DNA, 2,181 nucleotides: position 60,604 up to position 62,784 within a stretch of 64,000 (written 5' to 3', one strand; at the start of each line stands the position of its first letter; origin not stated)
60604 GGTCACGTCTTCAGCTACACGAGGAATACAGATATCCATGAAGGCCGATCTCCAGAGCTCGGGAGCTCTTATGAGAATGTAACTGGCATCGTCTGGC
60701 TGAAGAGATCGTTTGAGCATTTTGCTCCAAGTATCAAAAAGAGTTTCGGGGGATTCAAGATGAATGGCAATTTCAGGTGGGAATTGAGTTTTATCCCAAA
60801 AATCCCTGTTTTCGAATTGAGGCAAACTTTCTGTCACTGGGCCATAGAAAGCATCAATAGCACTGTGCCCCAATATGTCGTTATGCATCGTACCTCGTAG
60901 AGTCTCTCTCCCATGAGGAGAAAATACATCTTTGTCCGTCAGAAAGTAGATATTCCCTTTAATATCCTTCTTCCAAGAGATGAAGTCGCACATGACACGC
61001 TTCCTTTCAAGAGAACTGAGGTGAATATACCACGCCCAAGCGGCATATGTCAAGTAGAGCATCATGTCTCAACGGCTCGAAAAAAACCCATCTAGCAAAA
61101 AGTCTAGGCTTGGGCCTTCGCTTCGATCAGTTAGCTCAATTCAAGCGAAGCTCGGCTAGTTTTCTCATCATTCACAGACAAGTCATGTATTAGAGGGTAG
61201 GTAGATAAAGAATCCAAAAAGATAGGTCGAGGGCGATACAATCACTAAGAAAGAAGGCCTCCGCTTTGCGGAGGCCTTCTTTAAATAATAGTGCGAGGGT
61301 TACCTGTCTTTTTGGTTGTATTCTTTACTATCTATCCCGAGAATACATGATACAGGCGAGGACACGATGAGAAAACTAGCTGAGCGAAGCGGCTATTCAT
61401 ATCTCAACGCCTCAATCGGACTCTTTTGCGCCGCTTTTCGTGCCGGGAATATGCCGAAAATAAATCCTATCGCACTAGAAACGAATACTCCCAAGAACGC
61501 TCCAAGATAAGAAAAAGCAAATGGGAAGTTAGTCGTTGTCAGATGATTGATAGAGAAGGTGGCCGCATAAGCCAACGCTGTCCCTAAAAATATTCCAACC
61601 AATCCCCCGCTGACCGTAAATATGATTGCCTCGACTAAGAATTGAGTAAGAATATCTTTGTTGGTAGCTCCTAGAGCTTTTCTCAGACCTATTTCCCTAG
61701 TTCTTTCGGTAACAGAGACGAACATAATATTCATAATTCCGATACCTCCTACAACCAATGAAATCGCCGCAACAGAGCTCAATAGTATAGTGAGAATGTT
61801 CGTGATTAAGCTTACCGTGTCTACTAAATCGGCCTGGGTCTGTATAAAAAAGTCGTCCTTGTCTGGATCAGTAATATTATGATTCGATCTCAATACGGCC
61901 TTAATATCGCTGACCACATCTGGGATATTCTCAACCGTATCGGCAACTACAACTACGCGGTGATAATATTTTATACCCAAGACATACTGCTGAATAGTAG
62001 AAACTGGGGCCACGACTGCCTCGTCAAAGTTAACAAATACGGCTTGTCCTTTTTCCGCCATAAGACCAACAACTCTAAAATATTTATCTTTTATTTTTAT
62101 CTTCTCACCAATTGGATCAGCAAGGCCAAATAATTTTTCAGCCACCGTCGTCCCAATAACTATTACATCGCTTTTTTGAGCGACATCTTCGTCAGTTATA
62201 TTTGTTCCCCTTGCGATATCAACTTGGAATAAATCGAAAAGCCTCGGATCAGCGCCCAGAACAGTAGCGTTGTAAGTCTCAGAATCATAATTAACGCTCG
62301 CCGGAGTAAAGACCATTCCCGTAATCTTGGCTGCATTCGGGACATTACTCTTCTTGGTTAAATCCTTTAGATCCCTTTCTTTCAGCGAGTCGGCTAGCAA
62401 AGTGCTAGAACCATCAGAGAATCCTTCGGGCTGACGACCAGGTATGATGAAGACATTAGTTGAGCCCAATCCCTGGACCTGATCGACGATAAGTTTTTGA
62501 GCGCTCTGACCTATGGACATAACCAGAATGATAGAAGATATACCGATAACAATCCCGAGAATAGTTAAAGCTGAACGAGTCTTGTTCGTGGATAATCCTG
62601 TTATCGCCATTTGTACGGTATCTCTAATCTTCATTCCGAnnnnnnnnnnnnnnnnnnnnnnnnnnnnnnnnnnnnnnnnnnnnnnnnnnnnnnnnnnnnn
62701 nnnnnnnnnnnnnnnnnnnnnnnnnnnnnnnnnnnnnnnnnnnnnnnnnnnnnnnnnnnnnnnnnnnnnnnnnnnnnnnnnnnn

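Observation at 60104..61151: Tandem 29-aa-repeat protein flanked by imperfect 44-nt direct repeats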

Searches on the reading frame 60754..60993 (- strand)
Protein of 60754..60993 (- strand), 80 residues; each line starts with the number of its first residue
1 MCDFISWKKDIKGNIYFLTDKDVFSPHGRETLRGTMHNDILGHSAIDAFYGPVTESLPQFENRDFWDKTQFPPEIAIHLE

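Call 53: find_homologous_proteins(query=A5, max_evalue=0.001)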
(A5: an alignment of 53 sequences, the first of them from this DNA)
Query A5 (53 sequences) (80 aa, profile of the alignment): 143 proteins with E <= 0.001 among 325 candidates; the best 120 are listed.
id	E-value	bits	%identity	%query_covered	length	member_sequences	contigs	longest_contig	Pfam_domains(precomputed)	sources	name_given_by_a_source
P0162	4.4e-29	118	48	95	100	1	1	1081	-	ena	-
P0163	6.7e-29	118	48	100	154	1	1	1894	-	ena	-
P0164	1.9e-28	116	48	100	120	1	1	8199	-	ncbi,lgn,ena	-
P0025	3.2e-28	115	48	95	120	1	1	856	-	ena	-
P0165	1.4e-27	113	44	95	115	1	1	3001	-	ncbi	-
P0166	1.6e-27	113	47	94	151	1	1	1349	-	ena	-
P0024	2.0e-27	113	50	95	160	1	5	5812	-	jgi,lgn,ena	-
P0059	2.1e-27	113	48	99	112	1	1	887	PF00196.26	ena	-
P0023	4.0e-27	112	42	90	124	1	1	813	-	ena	-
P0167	1.0e-26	111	36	100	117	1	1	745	-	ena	-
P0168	3.8e-26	109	51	94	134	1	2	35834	-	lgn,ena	-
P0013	6.8e-26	108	61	100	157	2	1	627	-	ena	-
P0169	1.1e-25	107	59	84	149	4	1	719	-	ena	-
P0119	1.2e-25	107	41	94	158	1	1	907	-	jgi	jgi:hypothetical protein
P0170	2.2e-25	106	37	99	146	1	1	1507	-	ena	-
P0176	2.0e-24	103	50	99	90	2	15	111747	-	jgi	jgi:hypothetical protein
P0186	5.2e-23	99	35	100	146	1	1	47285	-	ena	-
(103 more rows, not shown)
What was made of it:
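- Fusion to an HTH in P0059 resembles sensor-plus-output regulators (call 53).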

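Call 54: search_solved_structures(query=A5, max_evalue=10)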
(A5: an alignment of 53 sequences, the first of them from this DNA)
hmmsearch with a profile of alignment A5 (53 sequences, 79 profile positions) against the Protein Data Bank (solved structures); distinct sequences matched with E-value up to 10: 1.
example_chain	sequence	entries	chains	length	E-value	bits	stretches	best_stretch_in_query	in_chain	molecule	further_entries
9k9w_M2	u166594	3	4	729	7.8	10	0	42-72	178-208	Glr2806 protein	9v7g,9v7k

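Call 55: find_encoding_contigs(protein=P0176, flank=8000, max_places=2)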
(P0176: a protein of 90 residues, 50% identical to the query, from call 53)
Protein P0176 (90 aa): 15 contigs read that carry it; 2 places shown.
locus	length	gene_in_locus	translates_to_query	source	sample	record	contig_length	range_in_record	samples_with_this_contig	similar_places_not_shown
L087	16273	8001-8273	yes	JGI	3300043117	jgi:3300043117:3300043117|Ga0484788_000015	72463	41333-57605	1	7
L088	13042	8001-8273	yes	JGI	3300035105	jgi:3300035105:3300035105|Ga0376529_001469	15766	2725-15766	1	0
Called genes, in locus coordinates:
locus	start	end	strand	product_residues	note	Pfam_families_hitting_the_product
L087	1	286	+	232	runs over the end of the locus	-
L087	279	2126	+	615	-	PF04998:RNA_pol_Rpb1_5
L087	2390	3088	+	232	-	-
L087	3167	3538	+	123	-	-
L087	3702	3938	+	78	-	-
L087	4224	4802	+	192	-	PF13578:Methyltransf_24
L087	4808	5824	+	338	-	-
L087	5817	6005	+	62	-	-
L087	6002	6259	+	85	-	PF00684:DnaJ_CXXCXGXG (faint), PF17302:DUF5351 (faint)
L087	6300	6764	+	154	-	-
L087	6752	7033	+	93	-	-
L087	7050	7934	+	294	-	-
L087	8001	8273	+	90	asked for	-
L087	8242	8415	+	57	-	-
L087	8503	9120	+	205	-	-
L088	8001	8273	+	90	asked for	-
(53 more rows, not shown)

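Call 57: find_encoding_contigs(protein=P0186, flank=8000, max_places=2)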
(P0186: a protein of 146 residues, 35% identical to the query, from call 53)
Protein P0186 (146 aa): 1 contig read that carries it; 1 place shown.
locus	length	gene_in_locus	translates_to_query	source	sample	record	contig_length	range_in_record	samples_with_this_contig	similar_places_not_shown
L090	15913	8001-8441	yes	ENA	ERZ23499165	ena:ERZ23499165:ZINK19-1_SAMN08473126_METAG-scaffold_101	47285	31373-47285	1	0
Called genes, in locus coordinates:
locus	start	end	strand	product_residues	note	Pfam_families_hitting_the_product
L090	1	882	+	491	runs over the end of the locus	-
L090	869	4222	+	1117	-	-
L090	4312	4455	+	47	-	-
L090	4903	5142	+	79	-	-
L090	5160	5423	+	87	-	-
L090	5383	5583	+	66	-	-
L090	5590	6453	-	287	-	-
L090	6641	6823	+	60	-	-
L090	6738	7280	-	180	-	-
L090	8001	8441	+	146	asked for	-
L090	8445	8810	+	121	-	-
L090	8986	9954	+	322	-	PF00589:Phage_integrase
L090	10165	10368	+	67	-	-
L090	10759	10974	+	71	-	-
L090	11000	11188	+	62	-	-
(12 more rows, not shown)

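Call 63: find_related_loci(query=A5, collection=viral_contigs, flank=6000)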
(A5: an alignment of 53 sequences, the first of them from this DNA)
Query A5 (80 aa) in viral_contigs; peptide patterns used: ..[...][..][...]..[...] (x = any residue, [..] = any of these).
68 stretches matched a pattern; 47 encode a relative of the query (tblastn E <= 1e-3); 46 distinct loci.
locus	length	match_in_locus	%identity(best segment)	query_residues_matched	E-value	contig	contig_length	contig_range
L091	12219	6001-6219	52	1-75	2e-19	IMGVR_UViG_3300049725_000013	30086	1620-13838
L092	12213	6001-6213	50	1-75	1e-18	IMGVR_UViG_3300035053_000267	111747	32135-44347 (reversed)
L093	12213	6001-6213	51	1-75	4e-18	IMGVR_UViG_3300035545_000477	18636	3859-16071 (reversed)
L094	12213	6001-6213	51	1-75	6e-18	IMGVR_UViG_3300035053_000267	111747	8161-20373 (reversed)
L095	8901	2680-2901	39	1-75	5e-14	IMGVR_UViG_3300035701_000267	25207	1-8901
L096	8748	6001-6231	43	1-76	3e-13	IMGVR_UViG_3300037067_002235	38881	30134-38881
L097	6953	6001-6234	43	1-75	1e-12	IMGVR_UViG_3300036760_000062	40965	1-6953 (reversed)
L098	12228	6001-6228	42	1-76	3e-12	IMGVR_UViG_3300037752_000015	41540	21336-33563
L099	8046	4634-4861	41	1-75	2e-11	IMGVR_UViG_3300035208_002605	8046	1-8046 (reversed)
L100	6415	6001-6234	34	1-76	2e-11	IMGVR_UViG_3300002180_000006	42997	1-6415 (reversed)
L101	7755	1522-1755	42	1-75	1e-10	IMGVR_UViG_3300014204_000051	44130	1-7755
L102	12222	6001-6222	35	1-75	1e-10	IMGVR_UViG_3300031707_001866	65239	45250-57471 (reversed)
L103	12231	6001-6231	35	1-75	2e-10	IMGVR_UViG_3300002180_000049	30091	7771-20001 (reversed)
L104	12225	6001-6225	40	1-75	4e-10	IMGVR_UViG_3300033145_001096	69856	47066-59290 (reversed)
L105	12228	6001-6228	40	1-75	3e-10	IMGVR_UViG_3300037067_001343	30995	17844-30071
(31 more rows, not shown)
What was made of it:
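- The family is phage-borne (call 63).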

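Call 73: search_protein_families(library=phrogs, alignment_id=A5, max_evalue=0.01)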
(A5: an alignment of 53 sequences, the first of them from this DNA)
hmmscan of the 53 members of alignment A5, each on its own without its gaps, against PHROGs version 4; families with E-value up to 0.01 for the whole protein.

A. member 1, seq(80 aa): 0 families

B. families by the number of members that match (of 53 scanned): 0 families

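Call 81: search_protein_families(library=pfam, alignment_id=A6, max_evalue=0.00001)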
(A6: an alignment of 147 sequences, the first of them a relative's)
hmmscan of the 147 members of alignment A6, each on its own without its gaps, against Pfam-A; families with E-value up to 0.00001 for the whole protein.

A. member 1, L091:5243-5950:- (236 aa): 0 families

B. families by the number of members that match (of 147 scanned): 61 families (the first 25 are shown)
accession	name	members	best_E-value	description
PF05496.18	RuvB_N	5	7.7e-33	Holliday junction DNA helicase RuvB P-loop domain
PF00004.35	AAA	5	3.1e-17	ATPase family associated with various cellular activities (AAA)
PF05491.19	RuvB_C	5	7.3e-16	RuvB C-terminal winged helix domain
PF00145.23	DNA_methylase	3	3.2e-74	C-5 cytosine-specific DNA methylase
PF01555.25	N6_N4_Mtase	3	1.5e-44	DNA methylase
PF13481.12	AAA_25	3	1.1e-26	AAA domain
PF04404.17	ERF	3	1.7e-22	ERF superfamily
PF00589.27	Phage_integrase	3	4.6e-21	Phage integrase family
PF01139.22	RtcB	2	1.2e-118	tRNA-splicing ligase RtcB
PF13479.12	AAA_24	2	4.5e-44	AAA domain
PF09588.16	YqaJ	2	2e-27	YqaJ-like viral recombinase domain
PF12705.13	PDDEXK_1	2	1.8e-18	PD-(D/E)XK nuclease superfamily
PF13578.12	Methyltransf_24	2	2.9e-18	Methyltransferase domain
PF00149.33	Metallophos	2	3.8e-11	Calcineurin-like phosphoesterase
PF06745.19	ATPase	2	7.3e-09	KaiC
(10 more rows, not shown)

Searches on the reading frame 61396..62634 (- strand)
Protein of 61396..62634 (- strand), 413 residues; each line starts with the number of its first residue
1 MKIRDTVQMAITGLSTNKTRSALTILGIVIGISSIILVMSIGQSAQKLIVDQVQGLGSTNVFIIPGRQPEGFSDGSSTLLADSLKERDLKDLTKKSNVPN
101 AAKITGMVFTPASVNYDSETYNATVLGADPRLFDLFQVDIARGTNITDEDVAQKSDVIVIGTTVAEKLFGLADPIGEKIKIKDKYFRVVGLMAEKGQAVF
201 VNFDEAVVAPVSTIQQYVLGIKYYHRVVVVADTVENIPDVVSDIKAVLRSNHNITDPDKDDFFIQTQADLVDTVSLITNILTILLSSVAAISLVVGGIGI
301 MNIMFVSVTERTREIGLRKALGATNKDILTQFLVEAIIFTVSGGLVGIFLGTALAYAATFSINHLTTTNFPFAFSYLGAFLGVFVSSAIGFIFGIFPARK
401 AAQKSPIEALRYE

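Call 35: find_related_loci(query=window:61396-62634:-, collection=genome_contigs, flank=5000)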
Query window:61396-62634:- (413 aa) in genome_contigs; peptide patterns used: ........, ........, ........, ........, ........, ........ (x = any residue, [..] = any of these).
600 stretches matched a pattern (row limit reached: there are more); 564 encode a relative of the query (tblastn E <= 1e-3); the best 80 are kept; 80 distinct loci.
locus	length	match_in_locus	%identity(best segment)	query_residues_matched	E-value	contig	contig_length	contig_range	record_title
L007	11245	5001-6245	53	1-413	2e-129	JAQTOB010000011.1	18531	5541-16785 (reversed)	MAG: Patescibacteria group bacterium isolate STA_78 NODE_5704_length_18531_cov_4.998696_Sandtown_A, whole genome shotgun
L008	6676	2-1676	41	1-413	8e-97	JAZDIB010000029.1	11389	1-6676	MAG: Patescibacteria group bacterium isolate MEGAHIT-group-0.380 k141_9975145, whole genome shotgun sequence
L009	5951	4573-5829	41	1-413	9e-95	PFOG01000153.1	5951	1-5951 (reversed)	MAG: Candidatus Portnoybacteria bacterium CG_4_10_14_0_2_um_filter_44_20 CG_4_10_14_0.2_scaffold_8149_c, whole genome sh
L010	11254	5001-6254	40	1-411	5e-93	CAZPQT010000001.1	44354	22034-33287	MAG TPA_asm: uncultured Candidatus Saccharibacteria bacterium isolate binchicken_co100_470 genome assembly, contig: NODE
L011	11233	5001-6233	46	1-413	2e-96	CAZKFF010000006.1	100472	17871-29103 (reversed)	MAG TPA_asm: uncultured Candidatus Saccharibacteria bacterium isolate SRP263527_co2_181 genome assembly, contig: NODE_11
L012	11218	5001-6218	39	1-413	1e-90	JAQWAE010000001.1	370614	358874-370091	MAG: Bacteroidales bacterium isolate STF2_19 NODE_9_length_370614_cov_11.604790_Sandtown_F2, whole genome shotgun sequen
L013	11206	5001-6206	39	5-413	8e-90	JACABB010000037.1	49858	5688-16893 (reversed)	MAG: Bacteroidales bacterium isolate Cfx3-06 MAG06_37, whole genome shotgun sequence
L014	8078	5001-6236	39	8-413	3e-89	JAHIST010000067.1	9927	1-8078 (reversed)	MAG: Patescibacteria group bacterium isolate MM_PC_MetaG.mb.188 MM_PC_MetaG.mb.188_k141_1492335, whole genome shotgun se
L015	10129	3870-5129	39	1-413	1e-88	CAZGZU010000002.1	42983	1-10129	MAG TPA_asm: uncultured Candidatus Saccharibacteria bacterium isolate binchicken_co178_102 genome assembly, contig: NODE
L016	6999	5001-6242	45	1-413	2e-88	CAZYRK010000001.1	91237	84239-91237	MAG TPA_asm: uncultured Candidatus Saccharibacteria bacterium isolate SRP128015_co1_279 genome assembly, contig: NODE_99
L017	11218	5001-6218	39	1-413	7e-88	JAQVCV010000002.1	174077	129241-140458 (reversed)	MAG: Bacteroidales bacterium isolate STD2_97 NODE_177_length_174077_cov_4.627675_Sandtown_D2, whole genome shotgun seque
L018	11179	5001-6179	39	14-413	5e-88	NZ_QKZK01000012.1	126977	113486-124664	Breznakibacter xylanolyticus strain DSM 6779 LX69DRAFT_scaffold00012.12, whole genome shotgun sequence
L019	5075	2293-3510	40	1-413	4e-87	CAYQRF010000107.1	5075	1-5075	MAG TPA_asm: uncultured Rikenellaceae bacterium isolate SRP294416_co3_661 genome assembly, contig: NODE_41698_length_507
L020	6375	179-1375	38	8-413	1e-86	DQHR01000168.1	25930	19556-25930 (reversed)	MAG TPA_asm: Bacteroidales bacterium isolate UBA8529 contig_200676, whole genome shotgun sequence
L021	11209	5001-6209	38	2-413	3e-86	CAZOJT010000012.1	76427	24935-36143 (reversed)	MAG TPA_asm: uncultured Ignavibacteria bacterium isolate binchicken_co89_550 genome assembly, contig: NODE_347_length_76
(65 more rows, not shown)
